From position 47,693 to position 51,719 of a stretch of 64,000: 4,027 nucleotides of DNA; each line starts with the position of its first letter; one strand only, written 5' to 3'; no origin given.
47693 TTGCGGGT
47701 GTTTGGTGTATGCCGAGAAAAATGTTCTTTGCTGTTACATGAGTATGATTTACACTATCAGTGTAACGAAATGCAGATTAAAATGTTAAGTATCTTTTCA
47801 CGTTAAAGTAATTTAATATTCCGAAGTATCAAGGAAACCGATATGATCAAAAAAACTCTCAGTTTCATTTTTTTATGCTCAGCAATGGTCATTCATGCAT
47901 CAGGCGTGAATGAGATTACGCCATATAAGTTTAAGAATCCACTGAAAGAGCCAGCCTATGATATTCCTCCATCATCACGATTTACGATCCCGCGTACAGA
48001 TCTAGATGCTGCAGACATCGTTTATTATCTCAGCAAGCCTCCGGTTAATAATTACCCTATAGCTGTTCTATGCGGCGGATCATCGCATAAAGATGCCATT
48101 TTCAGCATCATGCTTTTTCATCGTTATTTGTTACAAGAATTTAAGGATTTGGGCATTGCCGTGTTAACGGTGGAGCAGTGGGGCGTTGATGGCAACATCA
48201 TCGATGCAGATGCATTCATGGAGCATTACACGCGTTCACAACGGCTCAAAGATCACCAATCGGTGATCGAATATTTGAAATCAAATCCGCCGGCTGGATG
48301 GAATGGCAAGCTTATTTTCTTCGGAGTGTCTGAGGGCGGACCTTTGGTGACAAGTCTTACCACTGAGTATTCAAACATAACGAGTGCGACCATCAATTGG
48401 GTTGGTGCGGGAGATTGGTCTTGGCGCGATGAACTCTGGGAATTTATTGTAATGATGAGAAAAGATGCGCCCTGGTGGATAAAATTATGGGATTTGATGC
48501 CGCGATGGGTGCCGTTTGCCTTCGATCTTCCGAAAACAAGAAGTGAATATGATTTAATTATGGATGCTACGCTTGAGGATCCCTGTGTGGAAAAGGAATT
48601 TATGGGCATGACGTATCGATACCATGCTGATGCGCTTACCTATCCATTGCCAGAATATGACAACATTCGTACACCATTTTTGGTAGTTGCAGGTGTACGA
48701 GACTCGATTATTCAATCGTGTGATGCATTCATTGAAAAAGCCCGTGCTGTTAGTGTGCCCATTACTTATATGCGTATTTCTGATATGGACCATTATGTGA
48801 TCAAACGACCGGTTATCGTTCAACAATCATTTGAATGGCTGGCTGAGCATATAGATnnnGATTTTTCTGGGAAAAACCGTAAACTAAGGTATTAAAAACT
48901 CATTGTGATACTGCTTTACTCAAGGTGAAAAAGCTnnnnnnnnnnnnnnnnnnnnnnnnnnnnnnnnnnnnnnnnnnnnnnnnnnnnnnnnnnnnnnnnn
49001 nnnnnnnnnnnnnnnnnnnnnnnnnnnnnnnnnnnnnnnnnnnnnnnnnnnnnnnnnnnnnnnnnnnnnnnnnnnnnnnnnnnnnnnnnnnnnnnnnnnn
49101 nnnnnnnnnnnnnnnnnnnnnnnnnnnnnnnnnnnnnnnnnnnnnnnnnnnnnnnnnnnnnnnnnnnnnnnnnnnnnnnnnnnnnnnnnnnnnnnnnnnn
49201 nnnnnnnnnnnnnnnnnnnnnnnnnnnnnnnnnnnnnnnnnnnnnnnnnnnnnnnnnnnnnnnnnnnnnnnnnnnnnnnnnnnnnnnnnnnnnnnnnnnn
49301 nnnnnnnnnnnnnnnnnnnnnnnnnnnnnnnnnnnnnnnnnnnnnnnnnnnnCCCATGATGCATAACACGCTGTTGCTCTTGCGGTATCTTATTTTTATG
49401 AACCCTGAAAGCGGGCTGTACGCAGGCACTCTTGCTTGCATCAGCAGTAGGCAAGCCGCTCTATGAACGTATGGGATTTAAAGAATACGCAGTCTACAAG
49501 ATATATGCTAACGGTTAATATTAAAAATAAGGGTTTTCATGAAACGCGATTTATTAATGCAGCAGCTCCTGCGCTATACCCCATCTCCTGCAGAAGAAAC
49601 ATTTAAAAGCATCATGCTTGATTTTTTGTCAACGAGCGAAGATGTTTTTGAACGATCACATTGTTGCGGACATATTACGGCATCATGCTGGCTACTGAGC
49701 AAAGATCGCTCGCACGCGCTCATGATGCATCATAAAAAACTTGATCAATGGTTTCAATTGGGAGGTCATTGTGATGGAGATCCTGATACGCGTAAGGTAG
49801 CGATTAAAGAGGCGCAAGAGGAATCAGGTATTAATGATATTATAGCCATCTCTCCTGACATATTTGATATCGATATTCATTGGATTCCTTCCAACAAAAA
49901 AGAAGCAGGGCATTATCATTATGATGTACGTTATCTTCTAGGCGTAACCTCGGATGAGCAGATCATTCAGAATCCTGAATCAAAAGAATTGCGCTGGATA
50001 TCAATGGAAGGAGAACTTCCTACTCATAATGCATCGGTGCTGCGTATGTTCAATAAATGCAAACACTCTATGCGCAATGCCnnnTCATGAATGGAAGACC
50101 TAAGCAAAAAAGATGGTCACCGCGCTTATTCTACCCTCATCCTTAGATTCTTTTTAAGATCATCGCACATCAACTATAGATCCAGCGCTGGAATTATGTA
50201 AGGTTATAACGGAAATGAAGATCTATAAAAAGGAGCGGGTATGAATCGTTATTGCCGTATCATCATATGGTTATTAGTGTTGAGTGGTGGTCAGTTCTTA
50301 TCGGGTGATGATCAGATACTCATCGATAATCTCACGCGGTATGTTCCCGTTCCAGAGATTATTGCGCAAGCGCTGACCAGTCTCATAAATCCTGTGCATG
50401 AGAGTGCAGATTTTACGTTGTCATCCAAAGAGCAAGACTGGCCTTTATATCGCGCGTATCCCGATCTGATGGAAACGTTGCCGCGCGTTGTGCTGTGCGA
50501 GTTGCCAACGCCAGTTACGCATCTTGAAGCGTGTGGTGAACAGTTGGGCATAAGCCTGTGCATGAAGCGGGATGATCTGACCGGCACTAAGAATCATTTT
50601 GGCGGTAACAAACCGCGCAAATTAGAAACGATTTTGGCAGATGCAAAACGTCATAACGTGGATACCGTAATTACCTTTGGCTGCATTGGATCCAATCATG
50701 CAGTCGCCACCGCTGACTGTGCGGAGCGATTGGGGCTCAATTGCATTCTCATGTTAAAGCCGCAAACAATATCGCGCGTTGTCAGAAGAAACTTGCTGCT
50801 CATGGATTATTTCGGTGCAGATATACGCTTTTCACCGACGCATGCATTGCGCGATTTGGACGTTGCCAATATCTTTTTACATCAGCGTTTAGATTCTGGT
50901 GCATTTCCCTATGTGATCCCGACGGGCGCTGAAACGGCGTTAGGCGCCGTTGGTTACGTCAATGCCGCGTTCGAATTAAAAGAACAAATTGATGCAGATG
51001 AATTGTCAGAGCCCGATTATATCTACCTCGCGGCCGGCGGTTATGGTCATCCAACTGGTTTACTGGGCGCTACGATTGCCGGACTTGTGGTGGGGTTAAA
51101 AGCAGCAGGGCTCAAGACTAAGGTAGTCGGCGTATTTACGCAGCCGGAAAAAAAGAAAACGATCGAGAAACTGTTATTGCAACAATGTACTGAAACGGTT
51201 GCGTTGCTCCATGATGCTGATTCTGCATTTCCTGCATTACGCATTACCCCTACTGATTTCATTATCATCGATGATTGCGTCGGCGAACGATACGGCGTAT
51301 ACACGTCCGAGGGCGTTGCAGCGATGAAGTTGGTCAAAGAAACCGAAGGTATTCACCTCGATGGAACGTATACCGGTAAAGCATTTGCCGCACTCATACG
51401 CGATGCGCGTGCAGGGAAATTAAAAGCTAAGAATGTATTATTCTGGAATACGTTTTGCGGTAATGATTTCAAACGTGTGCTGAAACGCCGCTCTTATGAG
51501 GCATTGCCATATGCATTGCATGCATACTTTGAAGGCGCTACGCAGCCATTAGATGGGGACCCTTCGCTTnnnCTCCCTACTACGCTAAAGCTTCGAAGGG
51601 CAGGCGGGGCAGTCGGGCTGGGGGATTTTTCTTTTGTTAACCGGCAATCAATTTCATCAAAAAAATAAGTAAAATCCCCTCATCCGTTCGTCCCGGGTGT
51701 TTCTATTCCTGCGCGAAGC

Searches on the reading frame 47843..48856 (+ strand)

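Call 44: search_protein_families(library=pfam, proteins=[window:47843-48856:+], max_evalue=0.001)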
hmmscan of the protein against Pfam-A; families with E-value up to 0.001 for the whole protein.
window:47843-48856:+ (338 aa): 2 families
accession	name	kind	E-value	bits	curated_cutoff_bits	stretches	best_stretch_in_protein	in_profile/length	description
PF12146.15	Hydrolase_4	-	2.4e-07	30.7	27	1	96-292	23-207/239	Serine aminopeptidase, S33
PF00326.27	Peptidase_S9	-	0.00019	21.4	22.6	0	131-193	41-102/213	Prolyl oligopeptidase family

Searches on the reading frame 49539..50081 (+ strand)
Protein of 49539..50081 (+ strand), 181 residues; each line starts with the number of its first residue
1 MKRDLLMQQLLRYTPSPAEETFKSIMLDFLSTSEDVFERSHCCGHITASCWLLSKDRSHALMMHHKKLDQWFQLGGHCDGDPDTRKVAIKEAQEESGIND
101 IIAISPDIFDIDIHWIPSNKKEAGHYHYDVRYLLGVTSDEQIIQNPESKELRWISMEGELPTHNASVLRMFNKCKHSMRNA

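Call 79: search_protein_families(library=pfam, proteins=[window:49539-50081:+], max_evalue=0.001)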
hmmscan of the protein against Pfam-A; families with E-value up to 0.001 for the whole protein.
window:49539-50081:+ (181 aa): 1 family
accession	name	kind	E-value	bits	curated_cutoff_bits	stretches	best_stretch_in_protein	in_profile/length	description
PF00293.34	NUDIX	-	1e-06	29.2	21.1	1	45-158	3-117/134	NUDIX domain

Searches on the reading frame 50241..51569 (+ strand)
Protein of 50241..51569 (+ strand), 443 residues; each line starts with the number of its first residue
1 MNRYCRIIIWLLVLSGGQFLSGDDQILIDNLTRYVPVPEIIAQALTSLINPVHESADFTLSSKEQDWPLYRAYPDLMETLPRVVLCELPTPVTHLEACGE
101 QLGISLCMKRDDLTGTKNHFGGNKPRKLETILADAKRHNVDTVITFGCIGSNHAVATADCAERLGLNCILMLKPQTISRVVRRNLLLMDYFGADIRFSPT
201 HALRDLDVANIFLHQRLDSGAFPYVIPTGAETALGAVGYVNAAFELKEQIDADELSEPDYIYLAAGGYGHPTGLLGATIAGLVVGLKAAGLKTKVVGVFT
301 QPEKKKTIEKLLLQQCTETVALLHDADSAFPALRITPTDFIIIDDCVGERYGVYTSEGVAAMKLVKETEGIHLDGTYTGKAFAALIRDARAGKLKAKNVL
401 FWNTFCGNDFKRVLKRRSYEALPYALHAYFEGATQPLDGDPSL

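Call 25: search_protein_families(library=ncbifam, proteins=[window:50241-51569:+], max_evalue=1e-10)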
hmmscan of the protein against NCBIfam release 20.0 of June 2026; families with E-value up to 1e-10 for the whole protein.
window:50241-51569:+ (443 aa): 8 families
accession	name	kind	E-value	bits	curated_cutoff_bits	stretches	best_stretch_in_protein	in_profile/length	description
TIGR01275.1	ACC_deam_rel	subfamily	7.5e-62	209.5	289.4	1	85-404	3-308/321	pyridoxal phosphate-dependent enzymes, D-cysteine desulfhydrase family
NF052482.1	sulfolyase_CuyA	equivalog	7e-57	192.7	450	1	79-404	5-318/332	D-cysteate sulfo-lyase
NF052537.1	CoM_syn_XcbE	exception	2e-49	168.5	450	1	78-404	4-314/322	coenzyme M biosynthesis enzyme XcbE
NF003030.0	PRK03910.1-3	equivalog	2.2e-45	155.3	429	1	77-402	10-320/338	D-cysteine desulfhydrase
NF003032.0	PRK03910.1-5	equivalog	4.1e-44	151.1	469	1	77-399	7-311/330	D-cysteine desulfhydrase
NF003029.0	PRK03910.1-1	equivalog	1.7e-43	149.3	610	1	79-396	8-306/328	D-cysteine desulfhydrase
NF010646.0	PRK14045.1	equivalog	1.8e-42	145.8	550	1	76-404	8-312/329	1-aminocyclopropane-1-carboxylate deaminase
TIGR01274.1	ACC_deam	equivalog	5.9e-33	114.4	392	1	78-401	3-318/337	1-aminocyclopropane-1-carboxylate deaminase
